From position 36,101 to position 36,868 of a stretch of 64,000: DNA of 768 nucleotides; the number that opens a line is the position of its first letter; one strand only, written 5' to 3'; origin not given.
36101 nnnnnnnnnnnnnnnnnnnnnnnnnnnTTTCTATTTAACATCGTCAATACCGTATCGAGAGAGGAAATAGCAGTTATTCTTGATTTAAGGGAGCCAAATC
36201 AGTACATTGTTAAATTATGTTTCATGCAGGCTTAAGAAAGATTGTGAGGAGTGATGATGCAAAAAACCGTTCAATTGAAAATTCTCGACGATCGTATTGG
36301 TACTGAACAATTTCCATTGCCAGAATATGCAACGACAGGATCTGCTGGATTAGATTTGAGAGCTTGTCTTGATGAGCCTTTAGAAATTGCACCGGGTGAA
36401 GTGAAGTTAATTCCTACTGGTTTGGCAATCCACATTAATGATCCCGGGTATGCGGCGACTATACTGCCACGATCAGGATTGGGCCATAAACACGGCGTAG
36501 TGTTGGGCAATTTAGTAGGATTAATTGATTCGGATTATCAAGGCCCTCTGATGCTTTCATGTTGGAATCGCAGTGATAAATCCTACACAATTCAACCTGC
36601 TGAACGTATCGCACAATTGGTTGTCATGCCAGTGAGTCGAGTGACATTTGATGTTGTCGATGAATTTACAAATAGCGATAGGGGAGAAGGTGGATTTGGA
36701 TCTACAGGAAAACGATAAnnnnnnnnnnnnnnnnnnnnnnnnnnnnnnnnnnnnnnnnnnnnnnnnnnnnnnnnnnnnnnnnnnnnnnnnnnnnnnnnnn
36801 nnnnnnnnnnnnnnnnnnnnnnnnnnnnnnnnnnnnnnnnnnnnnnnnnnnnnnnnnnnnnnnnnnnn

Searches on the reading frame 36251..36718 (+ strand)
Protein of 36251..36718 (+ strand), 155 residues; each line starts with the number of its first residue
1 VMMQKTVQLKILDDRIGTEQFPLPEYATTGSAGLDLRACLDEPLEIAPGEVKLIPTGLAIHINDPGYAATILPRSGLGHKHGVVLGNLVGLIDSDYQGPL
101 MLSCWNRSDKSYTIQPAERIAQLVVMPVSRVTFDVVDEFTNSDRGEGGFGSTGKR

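Call 17: search_protein_families(library=ncbifam, proteins=[window:36251-36718:+], max_evalue=0.00001)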
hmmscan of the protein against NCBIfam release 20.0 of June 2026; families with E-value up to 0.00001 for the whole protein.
window:36251-36718:+ (155 aa): 4 families
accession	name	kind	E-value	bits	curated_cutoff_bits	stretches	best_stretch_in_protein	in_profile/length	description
NF001862.0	PRK00601.1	equivalog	6.8e-62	207.5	103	1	5-154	2-149/150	dUTP diphosphatase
TIGR00576.1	dut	superfamily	3.7e-48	162.9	102.55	1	18-154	8-143/143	dUTP diphosphatase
NF010561.0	PRK13956.1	equivalog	9.3e-17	61.2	223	1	22-154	17-147/147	dUTP diphosphatase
TIGR02274.1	dCTP_deam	equivalog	2.8e-06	27.2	92.8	1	41-129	69-155/180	dCTP deaminase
